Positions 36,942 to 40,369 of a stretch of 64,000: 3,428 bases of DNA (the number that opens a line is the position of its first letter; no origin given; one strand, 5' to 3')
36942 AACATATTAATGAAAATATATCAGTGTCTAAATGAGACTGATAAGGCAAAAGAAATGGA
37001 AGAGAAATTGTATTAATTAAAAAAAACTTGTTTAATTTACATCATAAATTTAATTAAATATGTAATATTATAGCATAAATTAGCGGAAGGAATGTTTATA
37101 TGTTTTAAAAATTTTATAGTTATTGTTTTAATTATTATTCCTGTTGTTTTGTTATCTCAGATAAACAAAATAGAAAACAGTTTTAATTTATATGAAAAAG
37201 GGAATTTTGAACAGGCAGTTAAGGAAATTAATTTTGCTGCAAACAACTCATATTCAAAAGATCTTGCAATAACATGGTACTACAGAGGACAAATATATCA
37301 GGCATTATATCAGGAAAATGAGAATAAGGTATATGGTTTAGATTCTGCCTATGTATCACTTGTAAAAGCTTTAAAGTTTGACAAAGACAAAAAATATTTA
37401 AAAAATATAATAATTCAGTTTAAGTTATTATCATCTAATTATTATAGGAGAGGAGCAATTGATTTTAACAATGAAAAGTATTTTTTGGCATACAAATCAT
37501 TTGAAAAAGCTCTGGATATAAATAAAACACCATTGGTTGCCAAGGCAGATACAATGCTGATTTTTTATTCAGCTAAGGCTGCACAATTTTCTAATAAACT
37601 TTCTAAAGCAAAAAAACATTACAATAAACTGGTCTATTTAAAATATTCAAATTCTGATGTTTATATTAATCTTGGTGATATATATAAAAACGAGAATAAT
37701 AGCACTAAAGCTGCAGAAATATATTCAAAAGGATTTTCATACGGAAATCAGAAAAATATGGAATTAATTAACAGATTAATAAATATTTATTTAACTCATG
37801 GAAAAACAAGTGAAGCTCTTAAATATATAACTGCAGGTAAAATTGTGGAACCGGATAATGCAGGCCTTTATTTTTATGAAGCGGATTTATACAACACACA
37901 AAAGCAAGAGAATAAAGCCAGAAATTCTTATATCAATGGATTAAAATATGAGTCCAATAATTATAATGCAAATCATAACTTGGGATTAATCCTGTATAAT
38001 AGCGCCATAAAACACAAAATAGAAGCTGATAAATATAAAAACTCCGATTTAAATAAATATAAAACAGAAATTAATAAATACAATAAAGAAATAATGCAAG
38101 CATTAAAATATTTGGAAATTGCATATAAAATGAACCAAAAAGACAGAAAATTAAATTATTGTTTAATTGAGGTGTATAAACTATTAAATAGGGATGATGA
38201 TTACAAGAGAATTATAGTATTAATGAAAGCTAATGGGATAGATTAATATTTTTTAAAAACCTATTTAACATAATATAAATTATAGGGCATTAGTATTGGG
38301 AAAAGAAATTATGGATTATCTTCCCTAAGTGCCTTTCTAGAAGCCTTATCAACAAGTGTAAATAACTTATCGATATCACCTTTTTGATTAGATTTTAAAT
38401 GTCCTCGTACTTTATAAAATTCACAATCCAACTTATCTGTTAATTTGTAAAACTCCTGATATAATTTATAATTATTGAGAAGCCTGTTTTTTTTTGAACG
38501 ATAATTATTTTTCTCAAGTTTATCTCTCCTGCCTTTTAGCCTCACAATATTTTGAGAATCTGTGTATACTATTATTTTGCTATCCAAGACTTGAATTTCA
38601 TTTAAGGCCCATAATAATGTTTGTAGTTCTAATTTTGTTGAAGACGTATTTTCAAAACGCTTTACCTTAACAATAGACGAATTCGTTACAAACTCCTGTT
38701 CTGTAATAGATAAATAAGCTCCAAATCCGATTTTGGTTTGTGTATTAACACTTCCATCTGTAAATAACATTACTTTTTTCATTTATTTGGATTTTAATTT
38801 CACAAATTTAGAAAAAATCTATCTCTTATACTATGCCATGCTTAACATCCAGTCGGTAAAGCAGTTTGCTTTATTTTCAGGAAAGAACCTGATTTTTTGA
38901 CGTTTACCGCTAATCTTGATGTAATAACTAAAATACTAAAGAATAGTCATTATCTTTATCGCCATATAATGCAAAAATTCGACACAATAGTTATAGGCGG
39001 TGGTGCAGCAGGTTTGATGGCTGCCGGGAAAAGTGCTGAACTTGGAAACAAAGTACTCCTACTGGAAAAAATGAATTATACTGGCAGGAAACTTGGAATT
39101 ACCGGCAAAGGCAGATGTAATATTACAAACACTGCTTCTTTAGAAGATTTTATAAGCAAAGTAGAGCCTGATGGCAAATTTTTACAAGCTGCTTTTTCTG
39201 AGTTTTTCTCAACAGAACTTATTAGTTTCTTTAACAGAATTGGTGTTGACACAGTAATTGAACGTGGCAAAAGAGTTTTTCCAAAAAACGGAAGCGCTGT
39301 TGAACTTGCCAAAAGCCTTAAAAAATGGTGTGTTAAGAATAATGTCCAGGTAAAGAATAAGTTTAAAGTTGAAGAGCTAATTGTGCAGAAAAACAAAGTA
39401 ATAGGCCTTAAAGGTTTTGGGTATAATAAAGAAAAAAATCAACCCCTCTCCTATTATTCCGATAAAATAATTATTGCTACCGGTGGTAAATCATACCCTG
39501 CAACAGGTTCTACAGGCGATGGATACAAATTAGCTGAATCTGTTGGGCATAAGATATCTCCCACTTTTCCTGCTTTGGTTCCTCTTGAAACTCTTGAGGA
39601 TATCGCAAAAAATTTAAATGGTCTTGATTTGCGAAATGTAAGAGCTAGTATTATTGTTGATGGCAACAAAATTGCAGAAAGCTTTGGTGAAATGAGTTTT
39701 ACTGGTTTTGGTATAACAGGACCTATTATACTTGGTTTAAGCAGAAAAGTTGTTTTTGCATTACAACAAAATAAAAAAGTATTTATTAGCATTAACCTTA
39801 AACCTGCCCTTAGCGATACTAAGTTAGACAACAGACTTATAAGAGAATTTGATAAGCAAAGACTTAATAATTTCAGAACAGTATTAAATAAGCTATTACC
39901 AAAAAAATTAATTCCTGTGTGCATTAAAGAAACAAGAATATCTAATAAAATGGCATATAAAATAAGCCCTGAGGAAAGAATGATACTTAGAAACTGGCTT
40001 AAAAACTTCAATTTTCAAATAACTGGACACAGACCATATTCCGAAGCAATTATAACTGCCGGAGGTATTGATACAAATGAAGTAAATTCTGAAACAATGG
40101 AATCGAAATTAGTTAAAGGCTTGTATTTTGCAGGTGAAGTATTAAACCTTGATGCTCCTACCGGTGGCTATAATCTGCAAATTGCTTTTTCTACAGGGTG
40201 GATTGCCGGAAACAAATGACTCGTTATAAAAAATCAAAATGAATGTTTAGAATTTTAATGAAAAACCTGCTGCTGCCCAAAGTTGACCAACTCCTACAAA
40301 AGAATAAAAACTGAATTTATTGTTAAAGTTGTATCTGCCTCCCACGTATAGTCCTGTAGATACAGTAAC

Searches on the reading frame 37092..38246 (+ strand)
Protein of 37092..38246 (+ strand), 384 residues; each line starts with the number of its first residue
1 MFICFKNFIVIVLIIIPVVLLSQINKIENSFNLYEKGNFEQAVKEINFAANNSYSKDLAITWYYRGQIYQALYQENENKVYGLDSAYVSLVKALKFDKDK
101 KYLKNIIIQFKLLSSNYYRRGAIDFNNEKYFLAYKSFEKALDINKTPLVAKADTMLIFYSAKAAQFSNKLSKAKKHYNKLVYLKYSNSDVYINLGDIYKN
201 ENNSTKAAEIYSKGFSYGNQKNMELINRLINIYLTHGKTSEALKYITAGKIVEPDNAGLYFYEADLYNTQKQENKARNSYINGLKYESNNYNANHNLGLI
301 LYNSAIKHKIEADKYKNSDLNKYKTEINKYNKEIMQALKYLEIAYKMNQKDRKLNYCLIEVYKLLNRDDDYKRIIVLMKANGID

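Call 67: search_protein_families(library=pfam, proteins=[window:37092-38246:+], max_evalue=0.00001)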
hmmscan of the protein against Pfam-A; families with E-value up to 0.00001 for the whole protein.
window:37092-38246:+ (384 aa): 1 family
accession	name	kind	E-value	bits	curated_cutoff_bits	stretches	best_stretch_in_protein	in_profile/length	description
PF07719.23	TPR_2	-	1.2e-07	31.7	27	0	117-146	4-33/34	Tetratricopeptide repeat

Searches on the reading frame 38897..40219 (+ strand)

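Call 67: search_protein_families(library=pfam, proteins=[window:38897-40219:+], max_evalue=0.00001)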
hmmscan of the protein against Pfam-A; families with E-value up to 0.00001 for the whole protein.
window:38897-40219:+ (440 aa): 7 families
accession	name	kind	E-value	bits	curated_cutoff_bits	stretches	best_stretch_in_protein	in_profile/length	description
PF03486.20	HI0933_like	-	9.5e-82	274.5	50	1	29-439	2-243/244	HI0933-like protein Rossmann domain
PF22780.1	HI0933_like_1st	-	1.1e-35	123.4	27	1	225-386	2-165/165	HI0933-like protein barrel and H2TH domain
PF00890.30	FAD_binding_2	-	3.8e-13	49.9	20.4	1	29-63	1-35/414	FAD binding domain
PF07992.20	Pyr_redox_2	-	2e-08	34.5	26.1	0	28-59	1-33/291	Pyridine nucleotide-disulphide oxidoreductase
PF01134.28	GIDA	-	4.9e-08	32.9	22.1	0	29-58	1-31/391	Glucose inhibited division protein A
PF00070.33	Pyr_redox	-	6.5e-07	30.2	22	0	30-63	2-35/82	Pyridine nucleotide-disulphide oxidoreductase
PF01266.30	DAO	-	1e-06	29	27.9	0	29-59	1-31/353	FAD dependent oxidoreductase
